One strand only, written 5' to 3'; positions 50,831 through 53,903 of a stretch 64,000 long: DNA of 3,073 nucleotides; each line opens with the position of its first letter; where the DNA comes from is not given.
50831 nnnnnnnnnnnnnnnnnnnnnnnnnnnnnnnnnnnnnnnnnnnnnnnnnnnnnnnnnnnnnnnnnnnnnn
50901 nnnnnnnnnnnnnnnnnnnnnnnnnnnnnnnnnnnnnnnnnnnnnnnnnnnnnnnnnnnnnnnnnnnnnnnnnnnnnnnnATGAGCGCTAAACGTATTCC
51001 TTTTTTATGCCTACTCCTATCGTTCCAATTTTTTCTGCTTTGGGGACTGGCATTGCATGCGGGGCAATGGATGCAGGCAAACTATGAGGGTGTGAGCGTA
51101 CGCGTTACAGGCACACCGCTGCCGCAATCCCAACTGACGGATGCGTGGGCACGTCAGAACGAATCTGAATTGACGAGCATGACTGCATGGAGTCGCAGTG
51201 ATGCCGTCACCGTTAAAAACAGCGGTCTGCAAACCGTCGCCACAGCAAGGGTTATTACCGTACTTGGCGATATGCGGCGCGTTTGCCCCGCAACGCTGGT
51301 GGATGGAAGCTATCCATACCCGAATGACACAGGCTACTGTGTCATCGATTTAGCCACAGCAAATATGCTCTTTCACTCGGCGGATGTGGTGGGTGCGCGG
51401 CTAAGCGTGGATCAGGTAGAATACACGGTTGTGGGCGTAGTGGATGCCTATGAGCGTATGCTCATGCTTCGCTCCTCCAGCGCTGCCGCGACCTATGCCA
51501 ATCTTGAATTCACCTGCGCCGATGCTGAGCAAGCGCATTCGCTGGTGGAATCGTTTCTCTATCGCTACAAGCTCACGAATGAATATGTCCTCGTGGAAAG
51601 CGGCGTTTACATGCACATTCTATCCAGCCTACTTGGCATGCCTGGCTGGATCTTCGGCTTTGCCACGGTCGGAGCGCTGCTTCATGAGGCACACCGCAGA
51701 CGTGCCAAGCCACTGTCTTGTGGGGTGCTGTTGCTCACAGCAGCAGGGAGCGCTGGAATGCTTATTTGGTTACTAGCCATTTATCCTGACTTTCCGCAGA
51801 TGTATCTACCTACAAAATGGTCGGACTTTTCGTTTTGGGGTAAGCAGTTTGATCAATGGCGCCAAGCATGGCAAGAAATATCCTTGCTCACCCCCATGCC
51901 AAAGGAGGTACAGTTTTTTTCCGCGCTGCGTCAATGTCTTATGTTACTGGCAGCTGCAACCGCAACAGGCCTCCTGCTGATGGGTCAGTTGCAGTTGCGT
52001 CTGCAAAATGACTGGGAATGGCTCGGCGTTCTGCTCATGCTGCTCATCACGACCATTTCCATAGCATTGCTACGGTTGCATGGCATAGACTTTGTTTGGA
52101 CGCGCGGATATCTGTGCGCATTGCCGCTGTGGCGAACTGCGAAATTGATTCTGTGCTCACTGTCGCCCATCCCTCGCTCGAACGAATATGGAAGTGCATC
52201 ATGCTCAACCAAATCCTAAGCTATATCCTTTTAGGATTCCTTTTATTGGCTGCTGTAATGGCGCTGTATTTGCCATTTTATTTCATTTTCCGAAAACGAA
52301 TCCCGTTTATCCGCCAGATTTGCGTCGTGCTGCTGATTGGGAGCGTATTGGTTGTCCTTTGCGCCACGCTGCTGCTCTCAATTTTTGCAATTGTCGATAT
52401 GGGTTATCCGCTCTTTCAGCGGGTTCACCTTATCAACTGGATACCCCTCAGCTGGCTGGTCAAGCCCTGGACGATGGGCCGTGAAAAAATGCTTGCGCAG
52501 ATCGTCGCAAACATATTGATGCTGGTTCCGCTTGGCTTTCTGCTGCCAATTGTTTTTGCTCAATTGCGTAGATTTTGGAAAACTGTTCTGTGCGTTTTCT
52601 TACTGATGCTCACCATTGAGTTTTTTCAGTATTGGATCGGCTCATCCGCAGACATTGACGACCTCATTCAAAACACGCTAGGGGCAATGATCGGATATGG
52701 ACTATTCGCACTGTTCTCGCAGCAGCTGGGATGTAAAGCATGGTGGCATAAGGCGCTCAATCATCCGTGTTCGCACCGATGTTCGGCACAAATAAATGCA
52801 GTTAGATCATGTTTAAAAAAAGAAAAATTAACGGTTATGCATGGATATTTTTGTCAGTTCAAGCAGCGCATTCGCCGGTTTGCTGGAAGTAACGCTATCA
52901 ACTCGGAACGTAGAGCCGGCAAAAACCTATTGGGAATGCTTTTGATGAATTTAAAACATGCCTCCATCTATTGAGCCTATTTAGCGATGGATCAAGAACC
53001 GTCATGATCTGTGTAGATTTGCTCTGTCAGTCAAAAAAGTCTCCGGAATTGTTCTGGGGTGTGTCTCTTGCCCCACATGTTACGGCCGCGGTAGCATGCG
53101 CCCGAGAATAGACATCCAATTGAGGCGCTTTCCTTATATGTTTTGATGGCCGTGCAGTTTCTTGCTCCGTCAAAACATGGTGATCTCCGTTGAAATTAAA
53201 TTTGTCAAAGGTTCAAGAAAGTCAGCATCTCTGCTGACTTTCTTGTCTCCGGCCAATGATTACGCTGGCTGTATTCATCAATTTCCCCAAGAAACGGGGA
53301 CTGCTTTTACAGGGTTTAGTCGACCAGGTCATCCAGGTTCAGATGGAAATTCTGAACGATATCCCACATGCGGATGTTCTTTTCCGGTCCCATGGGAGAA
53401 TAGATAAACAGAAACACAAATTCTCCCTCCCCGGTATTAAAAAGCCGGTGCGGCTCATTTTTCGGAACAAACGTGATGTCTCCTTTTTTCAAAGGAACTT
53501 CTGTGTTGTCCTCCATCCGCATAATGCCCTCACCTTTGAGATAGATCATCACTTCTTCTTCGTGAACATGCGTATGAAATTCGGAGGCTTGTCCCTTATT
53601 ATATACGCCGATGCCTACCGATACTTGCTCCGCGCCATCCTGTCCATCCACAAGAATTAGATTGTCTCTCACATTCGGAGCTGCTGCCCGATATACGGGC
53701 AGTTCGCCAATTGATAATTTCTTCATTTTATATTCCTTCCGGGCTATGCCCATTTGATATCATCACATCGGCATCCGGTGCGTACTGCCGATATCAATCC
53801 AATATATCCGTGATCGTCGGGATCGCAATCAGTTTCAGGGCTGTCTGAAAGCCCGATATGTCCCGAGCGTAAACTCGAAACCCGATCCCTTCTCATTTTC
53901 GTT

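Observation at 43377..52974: Composite operon: importer-type SBP and permeases coupled to a HlyD-like adaptor, a MacB-core-domain membrane protein and VanZ, with no ATPase, next to a TCS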

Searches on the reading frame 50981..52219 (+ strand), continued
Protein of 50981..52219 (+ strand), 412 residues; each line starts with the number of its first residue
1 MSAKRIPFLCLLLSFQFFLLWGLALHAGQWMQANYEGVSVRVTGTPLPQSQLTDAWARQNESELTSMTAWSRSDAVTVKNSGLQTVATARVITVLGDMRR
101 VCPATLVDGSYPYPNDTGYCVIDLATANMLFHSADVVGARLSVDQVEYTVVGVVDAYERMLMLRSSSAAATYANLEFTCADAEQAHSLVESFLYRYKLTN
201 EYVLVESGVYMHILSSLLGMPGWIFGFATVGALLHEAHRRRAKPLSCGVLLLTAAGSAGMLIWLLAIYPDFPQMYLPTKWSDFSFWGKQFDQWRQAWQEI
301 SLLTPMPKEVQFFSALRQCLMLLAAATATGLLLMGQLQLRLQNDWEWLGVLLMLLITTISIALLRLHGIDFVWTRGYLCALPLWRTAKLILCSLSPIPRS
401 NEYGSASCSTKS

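Call 32: search_protein_families(library=ncbifam, proteins=[L039:5796-6728:+, L039:5062-5832:+, L040:2675-3523:+, L015:11186-12034:+], max_evalue=0.001)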
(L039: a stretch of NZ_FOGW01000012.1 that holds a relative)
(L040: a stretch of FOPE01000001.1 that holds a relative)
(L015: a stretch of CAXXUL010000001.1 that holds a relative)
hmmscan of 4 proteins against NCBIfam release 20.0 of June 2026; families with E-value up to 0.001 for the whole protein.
L039:5796-6728:+ (310 aa): 188 families (the best 25 are shown)
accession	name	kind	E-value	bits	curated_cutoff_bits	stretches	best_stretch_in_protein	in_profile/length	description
TIGR03375.1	type_I_sec_LssB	subfamily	3.4e-68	230.6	693.1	1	9-304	377-675/696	type I secretion system permease/ATPase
TIGR01193.1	bacteriocin_ABC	subfamily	5e-60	203.8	523.85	1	12-304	388-682/708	peptide cleavage/export ABC transporter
TIGR02203.1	MsbA_lipidA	equivalog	2.2e-58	198.1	602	1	11-304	247-542/572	lipid A export permease/ATP-binding protein MsbA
TIGR03796.1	NHLM_micro_ABC1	equivalog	1.3e-57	195.5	853.3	1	8-304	382-685/710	NHLP family bacteriocin export ABC transporter peptidase/permease/ATPase subunit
TIGR01846.1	type_I_sec_HlyB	subfamily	2.2e-57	194.8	725.55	1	8-304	367-665/694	type I secretion system permease/ATPase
NF008381.0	PRK11176.1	equivalog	1.4e-54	185.5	867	1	16-304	263-552/582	lipid A ABC transporter ATP-binding protein/permease MsbA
TIGR02857.1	CydD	equivalog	6.1e-53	180.6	435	1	16-303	240-529/529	thiol reductant ABC exporter subunit CydD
TIGR00958.1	3a01208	subfamily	7.3e-53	179.9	874.6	1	5-303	387-686/711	antigen peptide transporter 2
NF045513.1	HepA_fam_ABC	equivalog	4.3e-52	177.4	725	1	12-301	287-579/610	heterocyst formation ABC transporter subunit HepA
TIGR02204.1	MsbA_rel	hypoth_equivalog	4.4e-51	174.2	780.4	1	18-304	257-548/576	ABC transporter, permease/ATP-binding protein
NF050066.1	LPSTprtrPglK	equivalog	7.7e-51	173.2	1000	1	46-304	300-556/558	BC-type lipopolysaccharide transporter PglK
TIGR01842.1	type_I_sec_PrtD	subfamily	1.8e-50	172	510.15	1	11-303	233-526/544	type I secretion system permease/ATPase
NF010178.0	PRK13657.1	equivalog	9.3e-50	169.6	733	1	17-302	254-541/588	glucan ABC transporter ATP-binding protein/ permease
NF052233.1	CphA_assoc_ABC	equivalog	2.6e-49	168.2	880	1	5-301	416-713/766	cyanophycin metabolism-associated ABC transporter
NF045998.1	cleave_ABC_plasm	equivalog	6.3e-49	166.8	500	1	3-292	376-662/673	Mbov_0121 family peptidase domain-containing ABC transporter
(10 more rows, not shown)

L039:5062-5832:+ (256 aa): 7 families
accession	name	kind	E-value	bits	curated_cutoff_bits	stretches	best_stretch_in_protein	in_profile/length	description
NF045998.1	cleave_ABC_plasm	equivalog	1.1e-32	113.2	500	2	103-256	153-306/673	Mbov_0121 family peptidase domain-containing ABC transporter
TIGR01193.1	bacteriocin_ABC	subfamily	2.7e-31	108.8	523.85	2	7-106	1-100/708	peptide cleavage/export ABC transporter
TIGR03796.1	NHLM_micro_ABC1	equivalog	8.3e-20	70.5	853.3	2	109-249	160-302/710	NHLP family bacteriocin export ABC transporter peptidase/permease/ATPase subunit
TIGR01846.1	type_I_sec_HlyB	subfamily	1.4e-10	40.1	725.55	1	92-254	129-290/694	type I secretion system permease/ATPase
TIGR03797.1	NHLM_micro_ABC2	equivalog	2.3e-07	29.7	709.4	1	100-250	134-283/686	NHLP bacteriocin export ABC transporter permease/ATPase subunit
TIGR00958.1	3a01208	subfamily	1.4e-05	23.6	874.6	1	101-256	158-315/711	antigen peptide transporter 2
TIGR03375.1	type_I_sec_LssB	subfamily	4e-05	22.1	693.1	1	109-255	155-300/696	type I secretion system permease/ATPase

L040:2675-3523:+ (282 aa): 189 families (the best 25 are shown)
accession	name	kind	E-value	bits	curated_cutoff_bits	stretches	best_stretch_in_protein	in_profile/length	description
TIGR03740.1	galliderm_ABC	subfamily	2.5e-58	197.4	309.75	1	3-207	3-214/223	lantibiotic protection ABC transporter ATP-binding subunit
NF047568.1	PSM_export_PmtC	equivalog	1.6e-52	178.8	375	1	1-241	1-246/290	phenol-soluble modulin export ABC transporter ATP-binding protein PmtC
TIGR01188.1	drrA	subfamily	2e-42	145.5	312.45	1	10-281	3-301/302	daunorubicin resistance ABC transporter, ATP-binding protein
TIGR03522.1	GldA_ABC_ATP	equivalog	4e-36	125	402.6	1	4-229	6-245/301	gliding motility-associated ABC transporter ATP-binding subunit GldA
NF033858.1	ABC2_perm_RbbA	equivalog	1e-34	119.6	1050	1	8-206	274-487/909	ribosome-associated ATPase/putative transporter RbbA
TIGR04521.1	ECF_ATPase_2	equivalog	2.4e-34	118.7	330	2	94-242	122-270/279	energy-coupling factor transporter ATPase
TIGR03410.1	urea_trans_UrtE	equivalog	2.7e-34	118.6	285.8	2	104-209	120-225/230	urea ABC transporter ATP-binding subunit UrtE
NF010060.0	PRK13537.1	equivalog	5.8e-32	110.8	521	2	95-221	126-251/314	nodulation factor ABC transporter ATP-binding protein NodI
TIGR02315.1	ABC_phnC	equivalog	1.7e-31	109.5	266.1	2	85-208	115-238/243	phosphonate ABC transporter ATP-binding protein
TIGR04520.1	ECF_ATPase_1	equivalog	1e-29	103.8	315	2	89-240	111-259/269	energy-coupling factor transporter ATPase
NF010059.0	PRK13536.1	equivalog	1.3e-29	103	549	2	96-220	155-278/342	nodulation factor ABC transporter ATP-binding protein NodI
TIGR01288.1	nodI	equivalog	4.1e-29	101.5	424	2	96-220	116-239/303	nodulation factor ABC transporter ATP-binding protein NodI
TIGR00972.1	3a0107s01c2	equivalog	1.6e-28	99.7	343.2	2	96-203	121-230/248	phosphate ABC transporter ATP-binding protein PstB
TIGR04406.1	LPS_export_lptB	equivalog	2.1e-28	99.2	240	1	3-203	4-222/239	LPS export ABC transporter ATP-binding protein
TIGR03864.1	PQQ_ABC_ATP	hypoth_equivalog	2.5e-28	99.1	302.25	1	3-207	4-223/236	ABC transporter, ATP-binding subunit, PQQ-dependent alcohol dehydrogenase system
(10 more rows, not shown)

L015:11186-12034:+ (282 aa): 190 families (the best 25 are shown)
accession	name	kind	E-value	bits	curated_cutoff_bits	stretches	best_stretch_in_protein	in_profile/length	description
TIGR01188.1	drrA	subfamily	5.7e-46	157.2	312.45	1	14-204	1-209/302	daunorubicin resistance ABC transporter, ATP-binding protein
TIGR03740.1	galliderm_ABC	subfamily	5.9e-45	153.7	309.75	1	9-210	3-215/223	lantibiotic protection ABC transporter ATP-binding subunit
NF033858.1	ABC2_perm_RbbA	equivalog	5.8e-36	123.8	1050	1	3-202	263-480/909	ribosome-associated ATPase/putative transporter RbbA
TIGR03522.1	GldA_ABC_ATP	equivalog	7.3e-36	124.1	402.6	1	9-203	5-216/301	gliding motility-associated ABC transporter ATP-binding subunit GldA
NF010060.0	PRK13537.1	equivalog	3.1e-33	115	521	1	5-208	14-235/314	nodulation factor ABC transporter ATP-binding protein NodI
TIGR04521.1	ECF_ATPase_2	equivalog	9.5e-32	110.2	330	2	117-207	142-233/279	energy-coupling factor transporter ATPase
TIGR04406.1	LPS_export_lptB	equivalog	2.4e-30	105.6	240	1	9-203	4-219/239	LPS export ABC transporter ATP-binding protein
NF010059.0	PRK13536.1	equivalog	3.7e-30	104.8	549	1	6-203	43-258/342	nodulation factor ABC transporter ATP-binding protein NodI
NF047565.1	PSM_export_PmtA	equivalog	1.1e-29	103.6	350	1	21-202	16-211/282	phenol-soluble modulin export ABC transporter ATP-binding protein PmtA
TIGR03864.1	PQQ_ABC_ATP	hypoth_equivalog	2e-29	102.8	302.25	1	7-205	2-218/236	ABC transporter, ATP-binding subunit, PQQ-dependent alcohol dehydrogenase system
TIGR01288.1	nodI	equivalog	3e-29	102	424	1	7-207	5-223/303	nodulation factor ABC transporter ATP-binding protein NodI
NF000355.4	ribo_prot_ABC_F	equivalog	1.7e-27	96.5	380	1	10-197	6-192/499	ribosomal protection-like ABC-F family protein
TIGR03410.1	urea_trans_UrtE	equivalog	3.7e-27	95.3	285.8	1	11-205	5-218/230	urea ABC transporter ATP-binding subunit UrtE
NF047568.1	PSM_export_PmtC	equivalog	3.8e-27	95.5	375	1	12-198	6-199/290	phenol-soluble modulin export ABC transporter ATP-binding protein PmtC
TIGR01166.1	cbiO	subfamily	7e-27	94.1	211.8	2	114-177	122-185/190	cobalt ABC transporter, ATP-binding protein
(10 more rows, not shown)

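Call 35: find_homologous_proteins(query=A4, max_evalue=1e-10)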
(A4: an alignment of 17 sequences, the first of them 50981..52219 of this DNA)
Query A4 (17 sequences) (412 aa, profile of the alignment): 6 proteins with E <= 1e-10 among 8000 candidates.
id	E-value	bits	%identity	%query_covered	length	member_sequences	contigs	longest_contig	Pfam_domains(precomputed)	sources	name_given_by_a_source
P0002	3.3e-134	465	37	76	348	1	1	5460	PF12704.15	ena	-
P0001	8.7e-134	464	100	100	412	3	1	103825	PF12704.15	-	-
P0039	1.5e-133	463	33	73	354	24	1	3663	PF12704.15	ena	-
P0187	6.8e-130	451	33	75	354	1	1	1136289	PF12704.15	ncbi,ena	-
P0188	3.1e-123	429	35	79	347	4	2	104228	-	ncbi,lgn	-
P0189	4.1e-121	422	33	76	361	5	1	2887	PF12704.15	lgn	-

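Call 39: search_solved_structures(query=A3, max_evalue=1)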
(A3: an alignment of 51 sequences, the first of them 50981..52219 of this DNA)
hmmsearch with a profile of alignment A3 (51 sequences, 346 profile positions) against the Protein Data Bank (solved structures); distinct sequences matched with E-value up to 1: 8.
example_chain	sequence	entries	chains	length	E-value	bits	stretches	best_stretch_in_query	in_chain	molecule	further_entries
5lj8_A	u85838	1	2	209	0.00018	23.6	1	91-162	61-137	Macrolide export ATP-binding/permease protein MacB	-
9qgy_M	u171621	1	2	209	0.00018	23.6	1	91-162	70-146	Macrolide export ATP-binding/permease protein MacB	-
5c59_A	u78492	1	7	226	0.0002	23.4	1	91-162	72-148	Macrolide export ATP-binding/permease protein MacB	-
5nik_J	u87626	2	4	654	0.002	20.1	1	92-162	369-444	Macrolide export ATP-binding/permease protein MacB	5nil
5f9q_A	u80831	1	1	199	0.024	16.6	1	122-196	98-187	Macrolide export ATP-binding/permease protein YknZ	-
3a2a_A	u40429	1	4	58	0.62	12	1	169-202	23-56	Voltage-gated hydrogen channel 1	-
3vmy_A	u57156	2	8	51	0.87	11.5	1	169-202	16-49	Voltage-gated hydrogen channel 1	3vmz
3ftj_A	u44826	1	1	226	0.92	11.4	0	120-157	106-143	Macrolide export ATP-binding/permease protein macB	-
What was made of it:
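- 50981..52219 (+): MacB/LolC-fold membrane protein: TM1, extracytoplasmic core domain, then TM2-4 plus two extra helices; it has no cytoplasmic coupling loop. The family profile hits the MacB PCD at 1.8e-4 (call 39).
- On Type-VII ABC transporter TMD (MacB/LolC/FtsX superfamily): Family profile against the MacB PCD gives 1.8e-4 (call 39).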

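Call 46: predict_structure(alignment_id=A3)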
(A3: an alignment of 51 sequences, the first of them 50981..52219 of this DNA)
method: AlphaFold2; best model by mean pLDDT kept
length: 412 residues; sequences in the alignment: 51
mean_pLDDT: 91.5   pTM: 0.87
mean pLDDT of the five models: 91.5, 91.3, 91.1, 90.6, 90.5
residues with pLDDT >= 90: 330; 70-90: 57; 50-70: 17; < 50: 8
segments of 3 or more residues with pLDDT < 50: 406-412
pLDDT, mean of each block of 10 residues (from residue 1): 78 96 95 95 97 95 90 98 98 97 96 96 98 98 98 97 97 97 95 96 96 93 92 94 95 94 79 93 96 94 94 97 97 89 79 92 94 76 84 76 50 37
secondary structure, 60 per line:
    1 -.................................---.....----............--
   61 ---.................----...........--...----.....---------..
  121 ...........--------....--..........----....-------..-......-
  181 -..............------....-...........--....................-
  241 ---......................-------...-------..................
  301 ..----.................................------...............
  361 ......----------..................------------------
elements in order: H2-34 E38-42 H49-58 E64-80 E85-95 E105-109 E119-123 H124-131 E140-143 E146-155 E160-163 E174-179 H182-195 E202-205 H207-217 H220-239 H244-265 H283-302 H307-339 H346-366 H377-394
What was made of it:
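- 50981..52219 (+): AF2 pLDDT is 91.5 (call 46). The TM2 (220-239) to TM3 (244-265) link is about 4 residues (call 46).
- On Type-VII ABC transporter TMD (MacB/LolC/FtsX superfamily): The model has TM2 at 220-239 and TM3 at 244-265 with a turn of about 4 residues (call 46).
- Closest known: MacAB-TolC, and the Gram-positive YknXYZ and Spr0693-0695. Different: There is no TM2-TM3 coupling helix (call 46).
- The MacB-like protein cannot bind an ATPase, so it could be a passive scaffold (call 46).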

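Call 50: fold_search(model_id=the predicted structure, library=pdb)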
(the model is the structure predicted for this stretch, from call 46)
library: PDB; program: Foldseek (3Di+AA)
matches with E <= 10: 158; with E <= 0.001: 40
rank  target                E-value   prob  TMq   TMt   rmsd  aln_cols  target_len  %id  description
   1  5gko_A                1.3e-11  1.00  0.39  0.27  19.6       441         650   13  Crystal structure of tripartite-type ABC transporter, MacB from Acinetobacter baumannii (released 2017-11-15)
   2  5lil_A                4.5e-10  1.00  0.38  0.27  19.2       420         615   11  Structure of Aggregatibacter actinomycetemcomitans MacB bound to ATPyS (P21) (released 2017-11-15)
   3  5xu1_M                5.4e-10  1.00  0.32  0.34  14.5       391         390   14  Structure of a non-canonical ABC transporter from Streptococcus pneumoniae R6 (released 2018-01-24)
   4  3ftj                  3.9e-09  1.00  0.37  0.67   3.8       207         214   14  Crystal structure of the periplasmic region of MacB from Actinobacillus actinomycetemcomitans (released 2009-05-26)
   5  5lil_B                1.4e-08  1.00  0.37  0.26  19.1       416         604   11  Structure of Aggregatibacter actinomycetemcomitans MacB bound to ATPyS (P21) (released 2017-11-15)
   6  9rlc_E                1.6e-08  1.00  0.34  0.34  14.7       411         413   12  LolCDE complex with Lpp lipoprotein (released 2026-01-21)
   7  5lj6                  2.0e-08  1.00  0.38  0.28  19.3       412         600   11  Structure of Aggregatibacter actinomycetemcomitans MacB bound to ATPyS (P6522) (released 2017-11-15)
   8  5f9q                  3.3e-08  1.00  0.34  0.70   3.6       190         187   12  Crystal structure of the extracellular domain of noncanonic ABC-type transporter YknZ from Gram-positive bacteria (released 2016-02-03)
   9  5lj7_B                3.5e-08  1.00  0.36  0.26  19.5       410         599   11  Structure of Aggregatibacter actinomycetemcomitans MacB bound to ATP (P21) (released 2017-11-15)
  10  5lj8_A                4.6e-08  1.00  0.24  0.43   7.8       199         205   19  Structure of the E. coli MacB periplasmic domain (P21) (released 2017-11-15)
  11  9rld_E                8.8e-08  1.00  0.33  0.33  14.6       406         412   11  LolCDE complex with Lpp lipoprotein (released 2026-01-21)
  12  5c59_C                1.2e-07  1.00  0.25  0.53   7.4       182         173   21  Crystal structure of the periplasmic region of MacB from E. coli (released 2016-06-22)
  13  5nik_J                1.3e-07  1.00  0.45  0.31  18.0       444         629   13  Structure of the MacAB-TolC ABC-type tripartite multidrug efflux pump (released 2017-05-24)
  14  5lj8_B                1.4e-07  1.00  0.25  0.45   7.4       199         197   18  Structure of the E. coli MacB periplasmic domain (P21) (released 2017-11-15)
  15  9xro_E                1.4e-07  1.00  0.30  0.32  24.6       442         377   10  LolCDE in complex with SMT-738_3 (released 2026-03-18)
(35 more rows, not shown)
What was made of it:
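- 50981..52219 (+): Foldseek gives MacB 1.3e-11, Spr0695 5e-10, LolE 2e-8 and YknZ PCD at TMt 0.70 (call 50).
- On Type-VII ABC transporter TMD (MacB/LolC/FtsX superfamily): Foldseek gives TMt 0.65-0.70 and rmsd 3.6-3.8 A to the PCDs of MacB and YknZ (call 50).
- Checked: The MacB-like protein (pLDDT 91.5, call 46) matches MacB, Spr0695, LolC/E, HrtB and YknZ (Foldseek 1e-11 to 1e-6, call 50).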

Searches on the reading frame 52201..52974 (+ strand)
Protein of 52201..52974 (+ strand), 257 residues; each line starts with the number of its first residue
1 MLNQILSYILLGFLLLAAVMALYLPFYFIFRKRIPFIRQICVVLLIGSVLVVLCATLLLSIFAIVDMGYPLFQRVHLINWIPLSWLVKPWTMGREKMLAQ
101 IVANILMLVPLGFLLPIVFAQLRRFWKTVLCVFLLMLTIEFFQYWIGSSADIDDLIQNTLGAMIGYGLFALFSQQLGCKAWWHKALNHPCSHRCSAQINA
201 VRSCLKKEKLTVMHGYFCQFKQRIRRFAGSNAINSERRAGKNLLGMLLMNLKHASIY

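Call 3: search_protein_families(library=pfam, proteins=[window:52201-52974:+], max_evalue=0.1)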
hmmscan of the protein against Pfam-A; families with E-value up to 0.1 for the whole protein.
window:52201-52974:+ (257 aa): 3 families
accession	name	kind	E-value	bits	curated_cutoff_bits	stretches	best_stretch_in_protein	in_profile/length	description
PF04892.17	VanZ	-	2.7e-23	83.4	30.1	1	50-172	6-125/126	VanZ like family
PF10990.13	DUF2809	-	0.02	16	29.3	1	96-164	4-69/86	Protein of unknown function (DUF2809)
PF23906.1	DUF7248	-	0.04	14.4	27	0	30-66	2-37/58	Family of unknown function (DUF7248)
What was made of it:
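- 52201..52974 (+): VanZ-family membrane protein, a lineage-specific accessory gene. VanZ 2.7e-23 (call 3).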

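Call 4: search_protein_families(library=ncbifam, proteins=[window:52201-52974:+], max_evalue=0.1)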
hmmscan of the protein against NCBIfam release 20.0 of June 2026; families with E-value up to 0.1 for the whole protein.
window:52201-52974:+ (257 aa): 4 families
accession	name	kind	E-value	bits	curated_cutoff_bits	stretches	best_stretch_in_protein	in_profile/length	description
NF000145.1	vanZ-F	exception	1.8e-11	44.7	375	1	20-172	19-159/206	glycopeptide resistance protein VanZ-F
NF033125.2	vanZ-A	exception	8.3e-08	32.5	250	1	96-176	52-132/164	glycopeptide resistance protein VanZ-A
NF000142.1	vanZ-Pt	exception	9.2e-06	25.8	260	1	73-172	46-140/143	glycopeptide resistance protein VanZ-Pt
TIGR00659.1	TIGR00659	equivalog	0.05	13.1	249.7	1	10-60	60-110/226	CidB/LrgB family autolysis modulator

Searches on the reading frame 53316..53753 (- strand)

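Call 88: search_protein_families(library=pfam, proteins=[window:53316-53753:-], max_evalue=0.0001)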
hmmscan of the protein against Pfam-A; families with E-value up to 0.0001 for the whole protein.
window:53316-53753:- (145 aa): 3 families
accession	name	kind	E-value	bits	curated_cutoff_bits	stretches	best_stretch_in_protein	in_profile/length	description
PF07883.17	Cupin_2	-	2.7e-15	56.3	27.2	1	50-118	4-70/70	Cupin domain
PF00190.28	Cupin_1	-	1.5e-06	28.3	22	1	43-117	32-112/151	Cupin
PF02311.25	AraC_binding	-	5.3e-06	26.6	21.1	1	52-118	9-75/135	AraC-like ligand binding domain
